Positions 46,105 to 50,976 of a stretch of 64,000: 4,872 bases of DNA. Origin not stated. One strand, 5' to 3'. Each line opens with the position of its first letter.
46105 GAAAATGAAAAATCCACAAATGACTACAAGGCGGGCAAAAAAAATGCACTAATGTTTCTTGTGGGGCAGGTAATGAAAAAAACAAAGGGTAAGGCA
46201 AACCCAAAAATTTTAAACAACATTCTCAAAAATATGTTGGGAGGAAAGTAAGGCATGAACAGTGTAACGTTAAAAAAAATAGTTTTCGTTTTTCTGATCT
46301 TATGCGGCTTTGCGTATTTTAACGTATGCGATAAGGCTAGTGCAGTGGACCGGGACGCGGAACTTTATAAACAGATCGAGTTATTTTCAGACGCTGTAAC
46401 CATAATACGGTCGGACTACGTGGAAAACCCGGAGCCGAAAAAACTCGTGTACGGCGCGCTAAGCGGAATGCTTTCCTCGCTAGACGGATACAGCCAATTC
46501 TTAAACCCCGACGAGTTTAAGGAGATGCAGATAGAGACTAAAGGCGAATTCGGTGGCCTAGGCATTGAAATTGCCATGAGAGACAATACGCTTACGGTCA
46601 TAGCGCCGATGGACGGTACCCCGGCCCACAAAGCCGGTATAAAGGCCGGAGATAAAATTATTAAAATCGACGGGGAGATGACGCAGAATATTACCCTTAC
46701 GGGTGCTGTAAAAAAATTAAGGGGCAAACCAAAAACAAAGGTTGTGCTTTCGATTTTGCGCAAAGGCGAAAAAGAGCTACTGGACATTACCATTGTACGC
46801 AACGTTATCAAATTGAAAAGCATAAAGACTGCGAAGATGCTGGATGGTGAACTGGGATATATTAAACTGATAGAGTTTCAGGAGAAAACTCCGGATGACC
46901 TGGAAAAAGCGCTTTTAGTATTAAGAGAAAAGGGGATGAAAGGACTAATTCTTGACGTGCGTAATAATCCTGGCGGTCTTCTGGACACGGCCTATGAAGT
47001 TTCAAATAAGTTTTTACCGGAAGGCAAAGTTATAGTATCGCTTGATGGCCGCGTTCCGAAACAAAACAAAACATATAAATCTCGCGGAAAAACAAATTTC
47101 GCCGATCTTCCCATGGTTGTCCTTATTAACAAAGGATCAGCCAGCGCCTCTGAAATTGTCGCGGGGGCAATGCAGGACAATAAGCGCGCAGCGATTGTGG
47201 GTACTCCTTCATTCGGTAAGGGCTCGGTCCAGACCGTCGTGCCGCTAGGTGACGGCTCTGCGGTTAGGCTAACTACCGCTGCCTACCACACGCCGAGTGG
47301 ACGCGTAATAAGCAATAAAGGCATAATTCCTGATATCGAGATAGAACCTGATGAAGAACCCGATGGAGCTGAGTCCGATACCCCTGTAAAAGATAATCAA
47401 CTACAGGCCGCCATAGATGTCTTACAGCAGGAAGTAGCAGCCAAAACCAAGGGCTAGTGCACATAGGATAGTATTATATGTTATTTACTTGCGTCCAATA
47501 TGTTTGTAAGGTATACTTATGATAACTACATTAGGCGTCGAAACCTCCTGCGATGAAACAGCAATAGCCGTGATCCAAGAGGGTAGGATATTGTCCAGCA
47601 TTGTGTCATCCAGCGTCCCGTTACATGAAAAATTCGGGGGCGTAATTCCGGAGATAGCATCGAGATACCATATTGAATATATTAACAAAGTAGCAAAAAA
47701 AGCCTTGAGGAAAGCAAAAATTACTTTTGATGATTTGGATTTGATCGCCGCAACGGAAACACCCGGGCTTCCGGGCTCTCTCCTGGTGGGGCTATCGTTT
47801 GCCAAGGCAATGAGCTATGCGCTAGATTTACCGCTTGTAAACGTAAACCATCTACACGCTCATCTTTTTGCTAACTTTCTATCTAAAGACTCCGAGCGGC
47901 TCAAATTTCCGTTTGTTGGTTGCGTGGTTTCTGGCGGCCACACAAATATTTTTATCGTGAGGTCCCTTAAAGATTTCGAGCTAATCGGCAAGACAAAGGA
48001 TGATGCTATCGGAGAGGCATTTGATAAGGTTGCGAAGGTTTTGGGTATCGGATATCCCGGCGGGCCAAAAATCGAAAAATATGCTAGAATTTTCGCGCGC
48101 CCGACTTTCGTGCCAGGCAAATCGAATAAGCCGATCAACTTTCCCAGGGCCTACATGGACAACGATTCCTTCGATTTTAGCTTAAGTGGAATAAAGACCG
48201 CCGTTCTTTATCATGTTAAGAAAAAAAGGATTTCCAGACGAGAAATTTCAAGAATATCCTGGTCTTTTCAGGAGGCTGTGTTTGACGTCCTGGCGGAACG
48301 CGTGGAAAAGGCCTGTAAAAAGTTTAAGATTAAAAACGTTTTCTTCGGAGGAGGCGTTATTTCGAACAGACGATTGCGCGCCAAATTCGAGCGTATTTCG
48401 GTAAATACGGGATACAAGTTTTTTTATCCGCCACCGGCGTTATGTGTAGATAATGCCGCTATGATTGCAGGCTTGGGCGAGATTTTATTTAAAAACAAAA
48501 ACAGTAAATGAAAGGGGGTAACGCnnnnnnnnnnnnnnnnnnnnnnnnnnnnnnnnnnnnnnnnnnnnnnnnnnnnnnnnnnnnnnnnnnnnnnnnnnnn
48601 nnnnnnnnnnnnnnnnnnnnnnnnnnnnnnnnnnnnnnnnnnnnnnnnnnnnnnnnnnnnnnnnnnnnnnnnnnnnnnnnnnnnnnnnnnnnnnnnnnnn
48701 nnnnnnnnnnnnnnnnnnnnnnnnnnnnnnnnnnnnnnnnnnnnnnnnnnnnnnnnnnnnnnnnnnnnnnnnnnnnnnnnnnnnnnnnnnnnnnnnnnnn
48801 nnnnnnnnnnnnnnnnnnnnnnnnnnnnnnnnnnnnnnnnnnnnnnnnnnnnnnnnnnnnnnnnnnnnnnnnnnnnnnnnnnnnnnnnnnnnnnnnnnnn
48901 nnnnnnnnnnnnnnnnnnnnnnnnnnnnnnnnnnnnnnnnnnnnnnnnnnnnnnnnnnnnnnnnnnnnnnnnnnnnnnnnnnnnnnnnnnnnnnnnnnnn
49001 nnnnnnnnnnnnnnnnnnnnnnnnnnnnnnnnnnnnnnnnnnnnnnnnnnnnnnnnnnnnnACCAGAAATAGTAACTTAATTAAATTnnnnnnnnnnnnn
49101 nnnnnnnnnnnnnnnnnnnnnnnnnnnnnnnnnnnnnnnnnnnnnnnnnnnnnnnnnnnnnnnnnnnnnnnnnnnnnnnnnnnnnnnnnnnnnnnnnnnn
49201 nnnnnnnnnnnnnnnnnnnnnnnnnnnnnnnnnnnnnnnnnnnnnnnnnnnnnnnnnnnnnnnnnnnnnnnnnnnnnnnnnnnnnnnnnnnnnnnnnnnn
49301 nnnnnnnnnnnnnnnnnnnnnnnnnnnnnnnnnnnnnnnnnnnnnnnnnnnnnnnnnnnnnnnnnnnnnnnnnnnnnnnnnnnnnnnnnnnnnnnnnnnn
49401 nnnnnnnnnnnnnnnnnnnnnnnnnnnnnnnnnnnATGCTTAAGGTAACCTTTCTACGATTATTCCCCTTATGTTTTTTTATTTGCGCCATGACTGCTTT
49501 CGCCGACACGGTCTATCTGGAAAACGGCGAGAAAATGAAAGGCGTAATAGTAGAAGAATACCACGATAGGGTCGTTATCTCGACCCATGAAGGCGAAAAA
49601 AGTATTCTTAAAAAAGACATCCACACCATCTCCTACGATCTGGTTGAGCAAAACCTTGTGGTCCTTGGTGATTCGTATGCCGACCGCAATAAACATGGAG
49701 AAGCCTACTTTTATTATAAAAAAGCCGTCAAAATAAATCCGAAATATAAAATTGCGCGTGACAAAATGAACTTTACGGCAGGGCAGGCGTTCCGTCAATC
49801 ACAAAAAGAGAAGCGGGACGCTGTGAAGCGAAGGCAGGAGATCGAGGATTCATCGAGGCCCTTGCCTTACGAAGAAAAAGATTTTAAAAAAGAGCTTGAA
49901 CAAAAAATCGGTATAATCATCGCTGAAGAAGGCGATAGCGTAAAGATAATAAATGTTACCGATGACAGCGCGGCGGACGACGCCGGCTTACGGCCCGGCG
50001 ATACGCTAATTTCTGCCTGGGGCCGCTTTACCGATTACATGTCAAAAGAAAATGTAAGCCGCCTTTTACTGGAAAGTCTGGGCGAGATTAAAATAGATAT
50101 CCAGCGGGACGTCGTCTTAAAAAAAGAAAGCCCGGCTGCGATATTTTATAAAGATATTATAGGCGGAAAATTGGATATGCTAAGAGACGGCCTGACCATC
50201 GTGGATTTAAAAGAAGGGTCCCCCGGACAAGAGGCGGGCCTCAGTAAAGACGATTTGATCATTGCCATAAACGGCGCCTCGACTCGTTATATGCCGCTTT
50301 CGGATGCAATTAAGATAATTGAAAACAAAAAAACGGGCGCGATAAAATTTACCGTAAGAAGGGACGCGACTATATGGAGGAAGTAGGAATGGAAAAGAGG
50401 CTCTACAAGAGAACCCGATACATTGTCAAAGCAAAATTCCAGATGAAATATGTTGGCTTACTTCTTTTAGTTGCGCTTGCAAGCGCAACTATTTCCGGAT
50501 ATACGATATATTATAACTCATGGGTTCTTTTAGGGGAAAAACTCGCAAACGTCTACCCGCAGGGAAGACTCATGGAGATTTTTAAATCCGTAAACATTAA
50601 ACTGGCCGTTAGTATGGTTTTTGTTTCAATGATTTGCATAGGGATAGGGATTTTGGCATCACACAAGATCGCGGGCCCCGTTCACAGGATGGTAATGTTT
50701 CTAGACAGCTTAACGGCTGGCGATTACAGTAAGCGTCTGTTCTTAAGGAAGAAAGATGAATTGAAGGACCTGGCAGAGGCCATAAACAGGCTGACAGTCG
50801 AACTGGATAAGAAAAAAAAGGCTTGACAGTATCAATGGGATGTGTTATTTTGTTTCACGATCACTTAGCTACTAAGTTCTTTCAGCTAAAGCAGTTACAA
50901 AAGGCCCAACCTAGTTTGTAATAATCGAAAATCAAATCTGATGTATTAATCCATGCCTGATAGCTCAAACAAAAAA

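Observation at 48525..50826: Four-gene operon: bactofilin fused to an excisionase-type HTH, a membrane-anchored HTH paralog, a periplasmic 2xPDZ protein and a HAMP-only membrane protein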

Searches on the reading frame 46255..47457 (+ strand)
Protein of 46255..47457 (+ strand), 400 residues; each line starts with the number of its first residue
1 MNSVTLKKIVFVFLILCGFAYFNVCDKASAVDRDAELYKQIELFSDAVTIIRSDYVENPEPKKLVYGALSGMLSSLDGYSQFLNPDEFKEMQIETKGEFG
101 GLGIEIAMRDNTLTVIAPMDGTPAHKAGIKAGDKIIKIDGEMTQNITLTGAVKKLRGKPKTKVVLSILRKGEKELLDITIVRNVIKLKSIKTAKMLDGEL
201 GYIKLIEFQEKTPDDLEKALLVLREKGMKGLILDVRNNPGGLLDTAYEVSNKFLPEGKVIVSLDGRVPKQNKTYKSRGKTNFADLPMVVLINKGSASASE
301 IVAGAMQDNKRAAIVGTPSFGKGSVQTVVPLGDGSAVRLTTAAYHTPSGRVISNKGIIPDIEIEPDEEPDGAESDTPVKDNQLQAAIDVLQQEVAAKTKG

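Call 3: search_protein_families(library=pfam, proteins=[window:46255-47457:+], max_evalue=1)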
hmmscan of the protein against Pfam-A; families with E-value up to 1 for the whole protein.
window:46255-47457:+ (400 aa): 7 families
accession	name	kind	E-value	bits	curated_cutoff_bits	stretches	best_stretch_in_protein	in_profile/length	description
PF03572.23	Peptidase_S41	-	6.7e-58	195.4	24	1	200-363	2-165/165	Peptidase family S41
PF00595.29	PDZ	-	5.4e-13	49.6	23.2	1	92-167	3-80/81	PDZ domain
PF13180.12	PDZ_2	-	1.2e-12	48.3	27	1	100-179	1-79/80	PDZ domain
PF17820.7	PDZ_6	-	9.6e-11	41.7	27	1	115-169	2-54/54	PDZ domain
PF22694.1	CtpB_N-like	-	3.4e-07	31.1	27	1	36-84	35-82/85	Activating protease CtpB N-terminal domain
PF09208.16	Endonuc-MspI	-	0.0017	18.4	25.6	1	126-252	67-181/259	Restriction endonuclease MspI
PF14685.13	PDZ_Tricorn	-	0.019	15.4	25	1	122-173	31-82/88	Tricorn protease PDZ domain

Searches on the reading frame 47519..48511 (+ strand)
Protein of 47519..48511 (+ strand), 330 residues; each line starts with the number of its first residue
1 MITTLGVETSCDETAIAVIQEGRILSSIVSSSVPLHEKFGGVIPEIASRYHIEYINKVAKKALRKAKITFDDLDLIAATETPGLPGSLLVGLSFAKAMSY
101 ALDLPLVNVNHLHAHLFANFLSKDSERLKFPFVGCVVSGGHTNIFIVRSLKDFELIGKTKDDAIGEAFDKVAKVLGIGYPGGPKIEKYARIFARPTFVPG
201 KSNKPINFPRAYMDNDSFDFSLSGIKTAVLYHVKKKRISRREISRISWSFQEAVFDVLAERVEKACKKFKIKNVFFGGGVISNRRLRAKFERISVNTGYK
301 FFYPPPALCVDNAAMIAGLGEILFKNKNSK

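Call 3: search_protein_families(library=pfam, proteins=[window:47519-48511:+], max_evalue=1)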
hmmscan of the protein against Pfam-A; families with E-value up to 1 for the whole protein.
window:47519-48511:+ (330 aa): 3 families
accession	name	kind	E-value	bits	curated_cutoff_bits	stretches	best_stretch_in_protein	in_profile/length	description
PF00814.31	TsaD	-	2e-88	297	24.8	1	24-317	2-263/264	tRNA N6-adenosine threonylcarbamoyltransferase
PF22521.2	HypF_C_2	-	1.1e-07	32.3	27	1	229-305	152-228/241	Carbamoyltransferase, Kae1-like Domain, second subdomain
PF02543.21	Carbam_trans_N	-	0.11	12.4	24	0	226-285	254-315/346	Carbamoyltransferase N-terminus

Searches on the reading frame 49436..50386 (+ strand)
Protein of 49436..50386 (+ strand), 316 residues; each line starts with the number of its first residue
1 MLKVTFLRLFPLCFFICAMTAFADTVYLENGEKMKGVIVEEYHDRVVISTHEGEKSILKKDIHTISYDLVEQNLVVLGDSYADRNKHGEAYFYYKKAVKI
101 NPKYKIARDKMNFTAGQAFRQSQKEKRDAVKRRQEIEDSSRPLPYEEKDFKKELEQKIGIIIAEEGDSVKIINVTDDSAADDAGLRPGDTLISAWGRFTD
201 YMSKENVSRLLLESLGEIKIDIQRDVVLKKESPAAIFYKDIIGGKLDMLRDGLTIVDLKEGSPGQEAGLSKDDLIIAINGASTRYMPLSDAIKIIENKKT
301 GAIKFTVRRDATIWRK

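Call 3: search_protein_families(library=pfam, proteins=[window:49436-50386:+], max_evalue=1)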
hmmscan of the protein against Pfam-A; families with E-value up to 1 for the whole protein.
window:49436-50386:+ (316 aa): 10 families
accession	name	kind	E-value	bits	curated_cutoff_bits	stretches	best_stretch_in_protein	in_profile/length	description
PF00595.29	PDZ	-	2.6e-15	57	23.2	2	251-307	25-80/81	PDZ domain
PF17820.7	PDZ_6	-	5.7e-15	55.2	27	2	255-309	2-54/54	PDZ domain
PF13180.12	PDZ_2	-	1.1e-12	48.5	27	2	242-311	3-71/80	PDZ domain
PF00515.34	TPR_1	-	5.5e-05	23.2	27.8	1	77-104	7-34/34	Tetratricopeptide repeat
PF07719.23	TPR_2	-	0.00018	21.8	27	1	76-104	6-34/34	Tetratricopeptide repeat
PF13181.12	TPR_8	-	0.00021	21.6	25.7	1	74-104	4-34/34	Tetratricopeptide repeat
PF04495.20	GRASP55_65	-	0.00032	21.4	27.7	1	251-307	43-98/138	GRASP55/65 PDZ-like domain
PF17209.9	Hfq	-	0.0099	15.9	27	1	25-66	17-58/64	Hfq protein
PF13414.12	TPR_11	-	0.018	15.2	26.8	1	78-104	1-27/42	TPR repeat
PF11874.13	DUF3394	-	0.018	15.1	28.2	1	142-192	96-146/181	Domain of unknown function (DUF3394)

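Call 4: search_protein_families(library=ncbifam, proteins=[window:49436-50386:+], max_evalue=1)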
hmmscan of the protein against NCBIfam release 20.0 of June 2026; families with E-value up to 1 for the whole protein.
window:49436-50386:+ (316 aa): 28 families (the best 25 are shown)
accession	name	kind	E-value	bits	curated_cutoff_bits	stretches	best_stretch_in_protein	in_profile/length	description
TIGR00225.1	prc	subfamily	7.9e-15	54.7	218.6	2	242-310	53-121/335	C-terminal processing peptidase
NF045589.1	Cterm_S41_CtpB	exception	1.3e-13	50.4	633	2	250-311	129-190/416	carboxyl-terminal processing protease CtpB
NF047433.1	Lepto_7_Nterm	domain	3.6e-11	42.6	43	1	12-67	3-60/63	LA_0442/LA_0875 N-terminal domain-containing protein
NF045590.1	Cterm_S41_CtpC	exception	3.9e-11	42.4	665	2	252-311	130-189/418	carboxyl-terminal processing protease CtpC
TIGR00054.1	TIGR00054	equivalog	6.5e-09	35.1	147.55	2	168-313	128-262/421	RIP metalloprotease RseP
NF045588.1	Cterm_S41_CtpA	exception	6.7e-09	35.1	625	2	249-310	122-183/401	carboxyl-terminal processing protease CtpA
NF052377.1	lmo1851_S41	exception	4.2e-08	32.3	725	2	252-310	119-177/468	lmo1851 family serine protease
NF051464.1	tail_spec_CT441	exception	5.1e-08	32.1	700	1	242-311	249-319/645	tail-specific protease Tsp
NF041199.1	trx7_PDZ_seleno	equivalog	1.6e-07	30.6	300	2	242-311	195-263/390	Trx7/PDZ domain-containing (seleno)protein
TIGR03900.1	prc_long_Delta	hypoth_equivalog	3e-07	28.8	660.95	1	247-310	147-210/973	MXAN_5808 family serine peptidase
NF041521.1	HhoA_HhoB_HtrA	equivalog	7.4e-07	28.8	450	2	251-311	263-322/335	HhoA/HhoB/HtrA family serine endopeptidase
NF047503.1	LB_137_fam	subfamily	9.6e-07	28.3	200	1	14-66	4-56/288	LB_137 family protein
NF041881.1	PTPDL_fam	equivalog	1.6e-06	27.5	200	1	13-64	2-58/339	PTPDL family protein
NF047968.1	SerProtHtrA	equivalog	2.9e-06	26.9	470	2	238-309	277-346/357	serine protease HtrA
TIGR02037.1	degP_htrA_DO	subfamily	3.2e-06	26.3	416.2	2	251-309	259-316/434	Do family serine endopeptidase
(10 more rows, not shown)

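Call 45: search_protein_families(library=padloc, proteins=[window:49436-50386:+], max_evalue=0.01)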
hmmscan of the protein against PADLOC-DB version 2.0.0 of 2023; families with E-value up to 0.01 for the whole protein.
window:49436-50386:+ (316 aa): 0 families

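Call 51: find_homologous_proteins(query=window:49436-50386:+)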
Query window:49436-50386:+ (316 aa): 27 proteins with E <= 0.001 among 2457 candidates.
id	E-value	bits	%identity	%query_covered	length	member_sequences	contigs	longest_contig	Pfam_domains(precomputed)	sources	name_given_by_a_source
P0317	7.0e-189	645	100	94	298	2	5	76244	PF17820.8,PF00595.30,PF13180.13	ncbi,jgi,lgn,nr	ncbi:MAG: PDZ domain-containing protein [Candidatus Omnitrophica bacterium]|nr:PDZ domain-containing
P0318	1.7e-160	551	80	100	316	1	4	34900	PF17820.8,PF00595.30,PF13180.13,PF00515.35,PF07719.24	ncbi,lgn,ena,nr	ncbi:MAG: PDZ domain-containing protein [Candidatus Omnitrophica bacterium]|nr:PDZ domain-containing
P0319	1.0e-100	355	54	100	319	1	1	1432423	PF17820.8,PF00595.30,PF13180.13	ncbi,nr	ncbi:MAG: PDZ domain-containing protein [Candidatus Omnitrophota bacterium]|nr:MAG: PDZ domain-conta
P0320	1.4e-100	355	54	100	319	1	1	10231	PF17820.8,PF00595.30,PF13180.13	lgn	-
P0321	4.6e-97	343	53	95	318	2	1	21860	PF17820.8,PF00595.30,PF13180.13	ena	-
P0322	1.3e-96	342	51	97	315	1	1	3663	PF17820.8,PF00595.30,PF13180.13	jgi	-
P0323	4.1e-94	333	52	100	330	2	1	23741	PF17820.8,PF00595.30,PF13180.13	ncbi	-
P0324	5.7e-94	333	52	98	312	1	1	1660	PF17820.8,PF00595.30,PF13180.13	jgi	-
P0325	4.2e-93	330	55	95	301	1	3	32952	PF17820.8,PF00595.30,PF13180.13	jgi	jgi:C-terminal processing protease CtpA/Prc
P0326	6.7e-93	329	52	93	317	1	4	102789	PF17820.8,PF00595.30,PF13180.13,PF00515.35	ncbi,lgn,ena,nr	ncbi:MAG: PDZ domain-containing protein [Candidatus Omnitrophica bacterium]|nr:PDZ domain-containing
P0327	1.7e-92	328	51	97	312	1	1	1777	PF17820.8,PF00595.30,PF13180.13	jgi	-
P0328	4.5e-91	323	53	94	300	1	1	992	PF17820.8,PF00595.30,PF13180.13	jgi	-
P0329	4.6e-91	323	50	97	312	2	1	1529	PF17820.8,PF00595.30,PF13180.13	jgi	-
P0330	4.5e-90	320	48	100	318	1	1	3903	PF17820.8,PF00595.30,PF13180.13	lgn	-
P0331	4.9e-90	320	53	97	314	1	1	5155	PF11874.14,PF17820.8,PF00595.30,PF13180.13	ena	-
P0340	1.7e-57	213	40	96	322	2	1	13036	PF11874.14,PF17820.8,PF00595.30,PF13180.13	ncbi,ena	ncbi:MAG: PDZ domain-containing protein [Candidatus Omnitrophota bacterium]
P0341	1.1e-50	191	34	96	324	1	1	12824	PF17820.8,PF00595.30,PF13180.13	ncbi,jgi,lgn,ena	ncbi:MAG: PDZ domain-containing protein [Candidatus Omnitrophota bacterium]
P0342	2.1e-46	177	31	97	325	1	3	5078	PF17820.8,PF00595.30,PF13180.13,PF00515.35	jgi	jgi:tetratricopeptide (TPR) repeat protein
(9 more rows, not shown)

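Call 52: find_encoding_contigs(protein=P0341, flank=6000, max_places=1)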
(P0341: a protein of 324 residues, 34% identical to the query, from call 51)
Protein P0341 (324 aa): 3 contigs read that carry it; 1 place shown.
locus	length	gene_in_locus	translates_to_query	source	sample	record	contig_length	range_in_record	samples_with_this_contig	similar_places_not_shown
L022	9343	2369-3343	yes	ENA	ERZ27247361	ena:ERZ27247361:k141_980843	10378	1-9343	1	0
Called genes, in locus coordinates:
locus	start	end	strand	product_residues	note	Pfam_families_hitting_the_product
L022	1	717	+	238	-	?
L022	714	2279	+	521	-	PF20154:LNT_N, PF00795:CN_hydrolase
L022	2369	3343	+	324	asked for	PF13180:PDZ_2 (faint), PF00595:PDZ (faint), PF17820:PDZ_6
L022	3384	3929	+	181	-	-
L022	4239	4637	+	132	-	-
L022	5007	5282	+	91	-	PF04026:SpoVG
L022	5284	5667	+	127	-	PF08378:NERD (weak), PF02021:UPF0102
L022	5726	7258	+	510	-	PF13541:ChlI, PF00493:MCM (weak), PF01078:Mg_chelatase, PF00158:Sigma54_activat (faint), PF07728:AAA_5, PF13335:Mg_chelatase_C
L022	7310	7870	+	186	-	-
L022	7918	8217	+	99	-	PF01541:GIY-YIG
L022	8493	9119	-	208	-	PF08281:Sigma70_r4_2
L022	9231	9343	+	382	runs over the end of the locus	?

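Call 53: find_encoding_contigs(protein=P0340, flank=6000, max_places=1)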
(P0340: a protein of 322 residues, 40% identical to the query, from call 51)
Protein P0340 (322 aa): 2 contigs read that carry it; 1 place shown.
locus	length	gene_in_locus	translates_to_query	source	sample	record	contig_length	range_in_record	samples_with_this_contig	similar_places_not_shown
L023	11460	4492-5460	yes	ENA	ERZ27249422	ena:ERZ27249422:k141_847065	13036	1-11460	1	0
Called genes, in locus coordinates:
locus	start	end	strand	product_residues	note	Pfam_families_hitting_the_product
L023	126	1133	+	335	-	PF00814:TsaD, PF22521:HypF_C_2 (weak)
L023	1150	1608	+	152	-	PF02308:MgtC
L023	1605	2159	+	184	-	PF04519:Bactofilin, PF12728:HTH_17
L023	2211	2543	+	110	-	PF12728:HTH_17 (weak)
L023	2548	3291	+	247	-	PF00731:AIRC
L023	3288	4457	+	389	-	PF01969:Ni_insertion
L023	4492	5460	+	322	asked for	PF11874:DUF3394 (faint), PF17820:PDZ_6 (weak), PF00595:PDZ (weak), PF13180:PDZ_2 (weak)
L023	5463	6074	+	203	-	PF00672:HAMP (weak)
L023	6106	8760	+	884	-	PF02739:5_3_exonuc_N, PF01367:5_3_exonuc, PF01612:DNA_pol_A_exo1, PF22619:DNA_polI_exo1, PF00476:DNA_pol_A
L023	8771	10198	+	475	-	PF08323:Glyco_transf_5, PF00534:Glycos_transf_1, PF13692:Glyco_trans_1_4, PF20706:GT4-conflict (weak)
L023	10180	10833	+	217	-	PF01121:CoaE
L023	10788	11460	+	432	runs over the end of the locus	PF07498:Rho_N, PF07497:Rho_RNA_bind, PF00006:ATP-synt_ab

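Call 54: find_encoding_contigs(protein=P0342, flank=5000, max_places=1)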
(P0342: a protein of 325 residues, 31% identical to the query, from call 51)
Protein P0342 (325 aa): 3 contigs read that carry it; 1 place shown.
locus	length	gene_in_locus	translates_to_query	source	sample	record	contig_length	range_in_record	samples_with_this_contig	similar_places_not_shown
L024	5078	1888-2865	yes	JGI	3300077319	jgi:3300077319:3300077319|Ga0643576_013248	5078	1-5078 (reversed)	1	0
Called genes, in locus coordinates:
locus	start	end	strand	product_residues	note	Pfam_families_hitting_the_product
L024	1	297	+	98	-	?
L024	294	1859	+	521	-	PF20154:LNT_N, PF00795:CN_hydrolase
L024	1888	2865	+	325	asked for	PF13180:PDZ_2 (faint), PF00515:TPR_1 (faint), PF00595:PDZ (weak), PF17820:PDZ_6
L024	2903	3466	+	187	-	-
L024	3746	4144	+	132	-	PF13490:zf-HC2 (weak)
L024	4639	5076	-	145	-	?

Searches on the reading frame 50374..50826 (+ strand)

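Call 3: search_protein_families(library=pfam, proteins=[window:50374-50826:+], max_evalue=1)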
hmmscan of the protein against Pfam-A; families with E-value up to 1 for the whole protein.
window:50374-50826:+ (150 aa): 2 families
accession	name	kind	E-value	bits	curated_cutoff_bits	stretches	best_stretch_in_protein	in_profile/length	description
PF00672.30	HAMP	-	5.1e-06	27.2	25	1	96-144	3-51/53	HAMP domain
PF22610.1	CovS-like_HAMP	-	0.12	12.7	27.4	1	111-140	19-48/57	Histidine kinase, HAMP domain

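Call 4: search_protein_families(library=ncbifam, proteins=[window:50374-50826:+], max_evalue=1)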
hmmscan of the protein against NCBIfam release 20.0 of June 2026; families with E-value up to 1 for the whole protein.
window:50374-50826:+ (150 aa): 20 families
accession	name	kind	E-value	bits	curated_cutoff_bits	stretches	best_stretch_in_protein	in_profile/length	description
NF033092.0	HK_WalK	equivalog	9.6e-10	37.6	725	1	58-147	157-249/594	cell wall metabolism sensor histidine kinase WalK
NF012163.2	BaeS_SmeS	equivalog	9.7e-08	31.3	500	1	85-149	174-238/457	sensor histidine kinase efflux regulator BaeS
NF007837.0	PRK10549.1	equivalog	5.5e-07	28.6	603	1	86-148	175-237/466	envelope stress sensor histidine kinase BaeS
NF011874.0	PRK15347.1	equivalog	1.7e-06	26.4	852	1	40-142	261-364/921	two component system sensor kinase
NF058645.1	MCPCtpMPsAe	equivalog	2.9e-06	26.3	900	1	74-141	205-273/558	methyl-accepting chemotaxis protein CtpM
NF040691.1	MtrAB_MtrB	equivalog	5.6e-06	25.6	450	1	60-147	173-260/507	MtrAB system histidine kinase MtrB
NF008312.0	PRK11100.1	equivalog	0.0001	21.3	356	1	63-148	170-254/477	two-component system sensor histidine kinase CreC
NF007896.0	PRK10600.1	equivalog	0.00017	20.4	578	1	68-146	148-225/598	nitrate/nitrite two-component system sensor histidine kinase NarX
NF038263.1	prot_phos_SiaA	equivalog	0.00027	19.6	700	1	77-144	312-379/658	biofilm regulation protein phosphatase SiaA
NF033093.1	HK_VicK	exception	0.00099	17.9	680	1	68-141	7-79/448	cell wall metabolism sensor histidine kinase VicK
NF045911.1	TCSHisKinNblS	equivalog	0.0026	16.2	1000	1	75-147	182-253/621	two-component system sensor histidine kinase NblS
NF008184.0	PRK10935.1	equivalog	0.0043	15.8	553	1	76-147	153-225/565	nitrate/nitrite two-component system sensor histidine kinase NarQ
NF007423.1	PRK09966.1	equivalog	0.0052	15.7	325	1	66-148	142-225/390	diguanylate cyclase DgcN/YfiN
NF011615.0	PRK15041.1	equivalog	0.014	14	947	1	77-144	197-263/554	methyl-accepting chemotaxis protein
NF053592.1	HK_near_YfiR_like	equivalog_domain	0.022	14.3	194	1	66-144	142-221/223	sensor histidine kinase, YfiR-like protein-associated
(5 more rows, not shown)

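Call 45: search_protein_families(library=padloc, proteins=[window:50389-50826:+], max_evalue=0.01)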
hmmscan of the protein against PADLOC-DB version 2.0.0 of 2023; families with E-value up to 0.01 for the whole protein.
window:50389-50826:+ (145 aa): 0 families
